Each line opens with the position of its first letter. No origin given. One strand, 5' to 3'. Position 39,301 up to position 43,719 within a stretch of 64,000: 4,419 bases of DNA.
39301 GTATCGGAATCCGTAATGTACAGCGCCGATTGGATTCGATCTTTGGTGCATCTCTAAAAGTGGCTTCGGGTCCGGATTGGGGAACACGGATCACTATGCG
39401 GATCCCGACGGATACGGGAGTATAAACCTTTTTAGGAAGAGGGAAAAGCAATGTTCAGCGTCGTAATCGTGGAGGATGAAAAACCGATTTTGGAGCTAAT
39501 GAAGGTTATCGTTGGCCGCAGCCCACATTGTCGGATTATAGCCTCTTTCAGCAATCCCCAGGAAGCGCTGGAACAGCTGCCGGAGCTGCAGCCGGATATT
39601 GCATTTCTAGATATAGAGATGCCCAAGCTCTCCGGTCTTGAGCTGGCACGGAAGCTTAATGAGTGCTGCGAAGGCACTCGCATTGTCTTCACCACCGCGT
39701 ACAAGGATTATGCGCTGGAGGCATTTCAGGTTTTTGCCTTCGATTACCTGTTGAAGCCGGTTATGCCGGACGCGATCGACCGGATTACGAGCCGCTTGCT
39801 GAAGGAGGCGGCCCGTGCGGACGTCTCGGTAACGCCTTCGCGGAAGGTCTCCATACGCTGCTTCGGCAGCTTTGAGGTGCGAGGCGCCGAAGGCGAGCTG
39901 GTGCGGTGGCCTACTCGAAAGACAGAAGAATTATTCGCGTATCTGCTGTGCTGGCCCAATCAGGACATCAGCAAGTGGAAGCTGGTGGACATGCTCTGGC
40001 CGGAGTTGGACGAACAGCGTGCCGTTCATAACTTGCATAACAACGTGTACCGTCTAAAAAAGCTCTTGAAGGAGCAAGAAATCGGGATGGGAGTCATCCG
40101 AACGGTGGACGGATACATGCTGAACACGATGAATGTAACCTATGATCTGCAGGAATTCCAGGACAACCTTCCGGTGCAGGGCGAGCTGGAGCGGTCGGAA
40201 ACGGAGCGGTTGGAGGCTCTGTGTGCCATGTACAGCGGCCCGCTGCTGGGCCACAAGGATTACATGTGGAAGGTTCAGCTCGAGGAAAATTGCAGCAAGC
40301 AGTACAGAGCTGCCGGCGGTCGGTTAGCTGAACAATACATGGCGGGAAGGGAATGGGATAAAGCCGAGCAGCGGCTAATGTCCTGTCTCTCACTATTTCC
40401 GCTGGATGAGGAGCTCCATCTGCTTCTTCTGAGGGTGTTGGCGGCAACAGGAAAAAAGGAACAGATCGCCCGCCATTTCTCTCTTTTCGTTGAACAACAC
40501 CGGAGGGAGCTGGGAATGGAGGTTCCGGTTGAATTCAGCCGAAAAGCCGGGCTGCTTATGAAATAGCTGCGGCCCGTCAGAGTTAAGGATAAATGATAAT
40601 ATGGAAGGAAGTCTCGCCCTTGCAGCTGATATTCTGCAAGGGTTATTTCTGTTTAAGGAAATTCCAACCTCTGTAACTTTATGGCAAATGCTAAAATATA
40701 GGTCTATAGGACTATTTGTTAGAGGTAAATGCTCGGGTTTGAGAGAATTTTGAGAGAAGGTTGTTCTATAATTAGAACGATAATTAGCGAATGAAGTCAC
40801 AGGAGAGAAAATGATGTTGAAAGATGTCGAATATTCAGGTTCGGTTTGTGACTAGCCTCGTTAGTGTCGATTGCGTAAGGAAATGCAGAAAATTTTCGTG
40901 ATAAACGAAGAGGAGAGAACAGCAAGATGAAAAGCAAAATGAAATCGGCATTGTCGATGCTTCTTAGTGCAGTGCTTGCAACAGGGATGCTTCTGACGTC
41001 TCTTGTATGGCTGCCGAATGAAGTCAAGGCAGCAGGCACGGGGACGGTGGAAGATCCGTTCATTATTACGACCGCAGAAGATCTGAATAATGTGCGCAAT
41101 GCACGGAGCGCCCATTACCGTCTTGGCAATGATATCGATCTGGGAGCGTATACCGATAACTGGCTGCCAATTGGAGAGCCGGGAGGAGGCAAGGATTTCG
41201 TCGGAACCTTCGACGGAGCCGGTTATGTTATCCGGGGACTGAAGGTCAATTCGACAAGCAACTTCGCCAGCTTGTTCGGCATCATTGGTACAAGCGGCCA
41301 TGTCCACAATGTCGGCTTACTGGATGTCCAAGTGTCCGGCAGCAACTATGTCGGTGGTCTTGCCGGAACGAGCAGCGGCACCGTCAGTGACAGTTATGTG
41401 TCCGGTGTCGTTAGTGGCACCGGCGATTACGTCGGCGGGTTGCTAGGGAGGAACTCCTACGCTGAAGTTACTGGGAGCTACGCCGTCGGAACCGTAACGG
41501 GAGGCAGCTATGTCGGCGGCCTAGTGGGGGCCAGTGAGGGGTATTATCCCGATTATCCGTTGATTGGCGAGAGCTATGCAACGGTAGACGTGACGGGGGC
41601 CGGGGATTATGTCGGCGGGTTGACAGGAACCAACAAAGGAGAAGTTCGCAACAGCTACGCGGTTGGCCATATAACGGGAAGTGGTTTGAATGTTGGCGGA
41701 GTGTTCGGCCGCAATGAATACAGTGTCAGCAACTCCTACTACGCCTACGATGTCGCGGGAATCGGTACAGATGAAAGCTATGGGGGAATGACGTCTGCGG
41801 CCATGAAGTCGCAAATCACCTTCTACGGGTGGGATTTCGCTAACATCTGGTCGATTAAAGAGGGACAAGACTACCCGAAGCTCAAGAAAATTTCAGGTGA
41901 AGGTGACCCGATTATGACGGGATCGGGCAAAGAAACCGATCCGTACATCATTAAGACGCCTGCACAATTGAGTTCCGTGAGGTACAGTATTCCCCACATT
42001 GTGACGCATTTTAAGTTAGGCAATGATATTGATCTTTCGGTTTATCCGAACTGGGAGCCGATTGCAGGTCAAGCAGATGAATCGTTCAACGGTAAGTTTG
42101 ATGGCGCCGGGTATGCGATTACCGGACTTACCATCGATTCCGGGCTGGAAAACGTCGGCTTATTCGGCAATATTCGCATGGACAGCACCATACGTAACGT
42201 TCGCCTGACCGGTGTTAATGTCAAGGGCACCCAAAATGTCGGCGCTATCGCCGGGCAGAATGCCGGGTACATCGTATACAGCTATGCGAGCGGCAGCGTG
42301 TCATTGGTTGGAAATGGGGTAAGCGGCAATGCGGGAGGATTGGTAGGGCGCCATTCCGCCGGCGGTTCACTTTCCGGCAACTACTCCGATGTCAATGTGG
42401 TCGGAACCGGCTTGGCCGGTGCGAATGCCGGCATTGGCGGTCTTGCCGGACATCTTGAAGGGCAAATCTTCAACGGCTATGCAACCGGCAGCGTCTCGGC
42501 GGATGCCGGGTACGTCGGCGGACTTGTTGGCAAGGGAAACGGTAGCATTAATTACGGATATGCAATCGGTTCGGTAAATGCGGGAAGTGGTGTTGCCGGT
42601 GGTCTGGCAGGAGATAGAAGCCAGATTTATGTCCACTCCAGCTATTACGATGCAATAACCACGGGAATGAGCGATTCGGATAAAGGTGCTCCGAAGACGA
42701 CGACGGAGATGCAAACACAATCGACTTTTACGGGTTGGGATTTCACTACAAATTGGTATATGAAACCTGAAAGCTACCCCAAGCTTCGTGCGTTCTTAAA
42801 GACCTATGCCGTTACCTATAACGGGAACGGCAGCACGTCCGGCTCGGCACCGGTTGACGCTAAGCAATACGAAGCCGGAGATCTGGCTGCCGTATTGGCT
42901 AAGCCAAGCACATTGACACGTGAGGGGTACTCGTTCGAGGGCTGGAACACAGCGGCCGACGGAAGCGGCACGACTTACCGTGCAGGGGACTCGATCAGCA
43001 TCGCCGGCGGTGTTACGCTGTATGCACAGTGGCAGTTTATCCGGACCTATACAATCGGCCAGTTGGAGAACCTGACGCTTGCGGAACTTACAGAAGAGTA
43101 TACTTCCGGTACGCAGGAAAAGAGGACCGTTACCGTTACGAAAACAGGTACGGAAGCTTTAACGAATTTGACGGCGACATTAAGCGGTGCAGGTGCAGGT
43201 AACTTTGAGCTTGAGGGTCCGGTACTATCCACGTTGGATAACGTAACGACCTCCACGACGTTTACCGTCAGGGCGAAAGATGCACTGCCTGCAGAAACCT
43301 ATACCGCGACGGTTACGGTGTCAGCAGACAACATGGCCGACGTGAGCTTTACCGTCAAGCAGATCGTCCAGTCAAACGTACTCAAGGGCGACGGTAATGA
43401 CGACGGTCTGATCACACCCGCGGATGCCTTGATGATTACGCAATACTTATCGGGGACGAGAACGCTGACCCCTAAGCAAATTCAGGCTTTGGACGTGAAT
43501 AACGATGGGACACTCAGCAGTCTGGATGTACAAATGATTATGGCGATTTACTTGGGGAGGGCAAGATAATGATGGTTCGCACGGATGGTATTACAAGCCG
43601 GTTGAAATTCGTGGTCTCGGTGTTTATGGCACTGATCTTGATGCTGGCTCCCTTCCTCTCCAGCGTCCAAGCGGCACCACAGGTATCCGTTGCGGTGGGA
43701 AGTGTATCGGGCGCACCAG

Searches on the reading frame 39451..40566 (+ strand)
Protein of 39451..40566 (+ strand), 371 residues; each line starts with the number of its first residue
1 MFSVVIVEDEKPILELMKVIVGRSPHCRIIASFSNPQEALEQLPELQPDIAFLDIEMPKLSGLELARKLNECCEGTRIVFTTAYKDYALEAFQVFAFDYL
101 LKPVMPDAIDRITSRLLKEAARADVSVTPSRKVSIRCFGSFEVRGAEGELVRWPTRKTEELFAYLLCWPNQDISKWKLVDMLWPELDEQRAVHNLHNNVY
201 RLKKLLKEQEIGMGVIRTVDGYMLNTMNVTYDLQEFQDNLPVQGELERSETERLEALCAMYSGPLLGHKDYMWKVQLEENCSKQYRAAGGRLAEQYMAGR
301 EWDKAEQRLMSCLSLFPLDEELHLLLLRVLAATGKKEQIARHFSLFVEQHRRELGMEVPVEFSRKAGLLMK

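Call 29: search_protein_families(library=pfam, proteins=[window:39451-40566:+], max_evalue=0.001)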
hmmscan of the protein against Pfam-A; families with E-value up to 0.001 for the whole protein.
window:39451-40566:+ (371 aa): 3 families
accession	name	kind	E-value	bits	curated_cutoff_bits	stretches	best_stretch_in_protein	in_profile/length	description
PF00072.30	Response_reg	-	4.6e-22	78.7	30.2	1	4-109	1-106/111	Response regulator receiver domain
PF03704.23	BTAD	-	9.2e-07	29.8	22.1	1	250-357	25-133/146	Bacterial transcriptional activator domain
PF00486.34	Trans_reg_C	-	0.0004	20.8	26.2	1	155-221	7-72/77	Transcriptional regulatory protein, C terminal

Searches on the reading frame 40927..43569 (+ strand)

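Call 29: search_protein_families(library=pfam, proteins=[window:40927-43569:+], max_evalue=0.001)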
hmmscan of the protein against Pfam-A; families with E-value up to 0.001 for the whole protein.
window:40927-43569:+ (880 aa): 4 families
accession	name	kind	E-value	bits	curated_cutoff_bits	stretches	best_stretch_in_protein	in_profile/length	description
PF09479.16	Flg_new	-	2.3e-14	53.7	27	1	627-701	1-65/65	Listeria-Bacteroides repeat domain (List_Bact_rpt)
PF07581.17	Glug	-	3e-13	49.6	20.5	0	168-191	4-28/28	The GLUG motif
PF00404.24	Dockerin_1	-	6.1e-13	49.2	22.9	1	820-872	1-53/57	Dockerin type I domain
PF05342.19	Peptidase_M26_N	-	0.00013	21.7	27.7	0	388-444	184-236/250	M26 IgA1-specific Metallo-endopeptidase N-terminal region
